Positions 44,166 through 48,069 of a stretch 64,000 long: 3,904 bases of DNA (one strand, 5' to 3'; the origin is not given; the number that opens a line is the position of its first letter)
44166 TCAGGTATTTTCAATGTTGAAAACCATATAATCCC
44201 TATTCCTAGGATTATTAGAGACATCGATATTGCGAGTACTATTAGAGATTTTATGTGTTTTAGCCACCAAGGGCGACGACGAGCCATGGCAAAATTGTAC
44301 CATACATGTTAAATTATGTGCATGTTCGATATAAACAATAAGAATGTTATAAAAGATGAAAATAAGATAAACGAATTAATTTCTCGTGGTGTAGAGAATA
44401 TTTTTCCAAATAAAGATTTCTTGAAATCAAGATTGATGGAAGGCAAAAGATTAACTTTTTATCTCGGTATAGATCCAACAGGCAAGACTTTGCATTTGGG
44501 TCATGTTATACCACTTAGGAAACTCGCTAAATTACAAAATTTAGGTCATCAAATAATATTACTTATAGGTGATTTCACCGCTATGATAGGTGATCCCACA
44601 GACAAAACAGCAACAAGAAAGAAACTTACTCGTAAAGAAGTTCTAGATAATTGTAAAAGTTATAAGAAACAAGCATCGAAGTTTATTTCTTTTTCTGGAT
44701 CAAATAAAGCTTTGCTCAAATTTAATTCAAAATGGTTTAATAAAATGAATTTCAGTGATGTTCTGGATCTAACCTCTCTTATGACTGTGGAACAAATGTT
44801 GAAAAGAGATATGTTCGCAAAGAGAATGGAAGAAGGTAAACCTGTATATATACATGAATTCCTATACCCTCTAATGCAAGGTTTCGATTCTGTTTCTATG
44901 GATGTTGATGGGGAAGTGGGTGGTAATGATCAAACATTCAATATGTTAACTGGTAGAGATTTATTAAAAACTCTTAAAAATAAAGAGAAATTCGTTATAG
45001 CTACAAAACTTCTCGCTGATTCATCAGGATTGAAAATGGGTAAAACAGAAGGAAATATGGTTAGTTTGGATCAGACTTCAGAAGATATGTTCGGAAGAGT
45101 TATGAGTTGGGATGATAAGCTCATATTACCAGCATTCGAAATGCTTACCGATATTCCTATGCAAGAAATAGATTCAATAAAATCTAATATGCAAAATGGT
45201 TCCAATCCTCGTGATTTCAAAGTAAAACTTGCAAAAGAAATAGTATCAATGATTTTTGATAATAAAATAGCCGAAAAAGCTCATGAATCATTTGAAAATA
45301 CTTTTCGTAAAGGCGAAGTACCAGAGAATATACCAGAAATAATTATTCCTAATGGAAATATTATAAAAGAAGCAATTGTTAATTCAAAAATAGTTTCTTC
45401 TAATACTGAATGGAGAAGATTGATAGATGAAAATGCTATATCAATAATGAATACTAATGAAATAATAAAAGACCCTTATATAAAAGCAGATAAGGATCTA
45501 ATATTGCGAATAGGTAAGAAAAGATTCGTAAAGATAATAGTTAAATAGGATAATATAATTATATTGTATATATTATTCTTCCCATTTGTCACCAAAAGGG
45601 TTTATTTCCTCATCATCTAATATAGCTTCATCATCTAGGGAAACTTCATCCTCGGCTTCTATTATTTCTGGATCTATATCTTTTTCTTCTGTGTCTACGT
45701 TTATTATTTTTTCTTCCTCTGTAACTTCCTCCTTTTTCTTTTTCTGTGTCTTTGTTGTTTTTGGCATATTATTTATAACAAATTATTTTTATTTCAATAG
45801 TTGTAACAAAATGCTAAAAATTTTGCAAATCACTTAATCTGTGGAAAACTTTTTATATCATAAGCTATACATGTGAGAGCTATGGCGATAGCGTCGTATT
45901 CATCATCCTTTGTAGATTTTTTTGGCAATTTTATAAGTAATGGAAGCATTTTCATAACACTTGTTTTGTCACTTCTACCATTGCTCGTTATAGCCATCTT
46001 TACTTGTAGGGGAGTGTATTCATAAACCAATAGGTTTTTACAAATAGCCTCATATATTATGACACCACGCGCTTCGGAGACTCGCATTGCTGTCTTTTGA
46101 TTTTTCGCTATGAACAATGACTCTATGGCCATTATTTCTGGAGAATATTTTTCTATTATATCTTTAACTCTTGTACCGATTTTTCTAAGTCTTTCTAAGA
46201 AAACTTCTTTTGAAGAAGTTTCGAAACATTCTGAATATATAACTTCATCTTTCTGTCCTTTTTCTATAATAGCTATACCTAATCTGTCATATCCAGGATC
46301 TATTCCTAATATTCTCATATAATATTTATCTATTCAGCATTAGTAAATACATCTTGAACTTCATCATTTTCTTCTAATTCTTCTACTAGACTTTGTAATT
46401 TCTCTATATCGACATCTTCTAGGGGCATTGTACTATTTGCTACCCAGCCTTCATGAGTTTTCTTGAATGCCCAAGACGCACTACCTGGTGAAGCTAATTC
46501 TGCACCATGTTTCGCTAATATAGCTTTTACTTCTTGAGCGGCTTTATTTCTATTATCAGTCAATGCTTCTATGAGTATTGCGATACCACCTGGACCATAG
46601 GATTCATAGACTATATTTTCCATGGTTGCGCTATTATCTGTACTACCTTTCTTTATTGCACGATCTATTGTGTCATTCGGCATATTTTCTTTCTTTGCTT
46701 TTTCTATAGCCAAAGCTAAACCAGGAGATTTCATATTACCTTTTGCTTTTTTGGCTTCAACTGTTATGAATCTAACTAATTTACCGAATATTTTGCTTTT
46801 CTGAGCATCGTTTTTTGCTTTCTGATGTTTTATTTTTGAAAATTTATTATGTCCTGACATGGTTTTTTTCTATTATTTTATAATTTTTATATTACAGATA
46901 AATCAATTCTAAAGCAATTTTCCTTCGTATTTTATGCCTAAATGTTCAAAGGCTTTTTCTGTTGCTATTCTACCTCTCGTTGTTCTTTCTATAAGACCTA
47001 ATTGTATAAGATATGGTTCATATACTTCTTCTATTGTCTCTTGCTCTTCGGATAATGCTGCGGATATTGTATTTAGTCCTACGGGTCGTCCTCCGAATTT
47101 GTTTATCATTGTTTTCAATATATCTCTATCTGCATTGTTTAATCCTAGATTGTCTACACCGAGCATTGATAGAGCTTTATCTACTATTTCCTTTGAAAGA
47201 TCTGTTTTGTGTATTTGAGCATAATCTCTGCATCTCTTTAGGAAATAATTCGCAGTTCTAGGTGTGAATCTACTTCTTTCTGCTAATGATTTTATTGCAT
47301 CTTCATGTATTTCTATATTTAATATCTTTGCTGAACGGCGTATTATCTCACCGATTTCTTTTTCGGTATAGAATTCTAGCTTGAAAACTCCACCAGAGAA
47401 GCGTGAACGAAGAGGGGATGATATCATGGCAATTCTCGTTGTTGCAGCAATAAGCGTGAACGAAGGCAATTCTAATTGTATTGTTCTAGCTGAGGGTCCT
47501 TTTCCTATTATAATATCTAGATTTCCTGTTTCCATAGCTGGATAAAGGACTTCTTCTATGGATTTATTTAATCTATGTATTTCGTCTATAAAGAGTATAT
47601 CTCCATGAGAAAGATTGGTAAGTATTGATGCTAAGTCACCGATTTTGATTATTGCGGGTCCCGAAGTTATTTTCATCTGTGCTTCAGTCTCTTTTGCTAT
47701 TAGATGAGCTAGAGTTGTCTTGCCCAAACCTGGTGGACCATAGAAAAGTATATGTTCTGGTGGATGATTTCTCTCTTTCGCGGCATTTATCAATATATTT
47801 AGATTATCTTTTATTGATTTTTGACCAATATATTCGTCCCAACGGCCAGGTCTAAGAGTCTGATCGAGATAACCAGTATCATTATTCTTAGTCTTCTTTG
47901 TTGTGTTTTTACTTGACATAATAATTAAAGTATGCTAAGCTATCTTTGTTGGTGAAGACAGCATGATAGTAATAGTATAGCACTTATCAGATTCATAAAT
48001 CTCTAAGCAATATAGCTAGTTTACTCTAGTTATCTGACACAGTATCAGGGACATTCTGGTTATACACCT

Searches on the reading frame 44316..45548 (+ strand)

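Call 74: search_protein_families(library=pfam, proteins=[window:44316-45548:+], max_evalue=0.00001)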
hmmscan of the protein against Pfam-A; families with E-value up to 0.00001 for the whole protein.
window:44316-45548:+ (410 aa): 1 family
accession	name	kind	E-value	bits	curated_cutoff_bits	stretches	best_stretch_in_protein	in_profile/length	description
PF00579.31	tRNA-synt_1b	-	5.2e-68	229.9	21.1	1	43-330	3-291/292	tRNA synthetases class I (W and Y)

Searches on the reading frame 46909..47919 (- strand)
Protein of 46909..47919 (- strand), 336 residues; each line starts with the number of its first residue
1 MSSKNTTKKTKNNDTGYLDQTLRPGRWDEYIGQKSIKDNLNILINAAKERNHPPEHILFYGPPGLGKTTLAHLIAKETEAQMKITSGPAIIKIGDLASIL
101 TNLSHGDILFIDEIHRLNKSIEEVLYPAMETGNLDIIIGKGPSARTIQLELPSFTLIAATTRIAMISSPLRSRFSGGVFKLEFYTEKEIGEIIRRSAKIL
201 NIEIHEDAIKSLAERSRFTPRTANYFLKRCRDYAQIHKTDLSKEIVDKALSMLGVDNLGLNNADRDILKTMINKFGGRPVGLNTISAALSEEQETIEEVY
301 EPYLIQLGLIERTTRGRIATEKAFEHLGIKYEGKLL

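Call 74: search_protein_families(library=pfam, proteins=[window:46909-47919:-], max_evalue=0.00001)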
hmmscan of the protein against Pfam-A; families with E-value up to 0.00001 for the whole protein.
window:46909-47919:- (336 aa): 7 families
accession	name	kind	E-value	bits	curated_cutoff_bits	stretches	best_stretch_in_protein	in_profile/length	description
PF05496.18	RuvB_N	-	2.5e-70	235.8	27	1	22-175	1-154/159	Holliday junction DNA helicase RuvB P-loop domain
PF05491.19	RuvB_C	-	1.1e-27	96.2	24.7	1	258-327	2-71/72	RuvB C-terminal winged helix domain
PF17864.7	AAA_lid_4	-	1.8e-22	79.3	27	1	184-256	1-74/74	RuvB AAA lid domain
PF00004.35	AAA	-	2.1e-20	73.9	21.2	1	57-175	1-124/131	ATPase family associated with various cellular activities (AAA)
PF07728.20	AAA_5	-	4.1e-10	40.2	22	1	56-174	1-139/139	AAA domain (dynein-related subfamily)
PF00910.28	RNA_helicase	-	3.7e-06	27.8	21.5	0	57-130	1-76/105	RNA helicase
PF01078.27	Mg_chelatase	-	3.7e-06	26.9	20.3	0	52-74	23-42/207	Magnesium chelatase, subunit ChlI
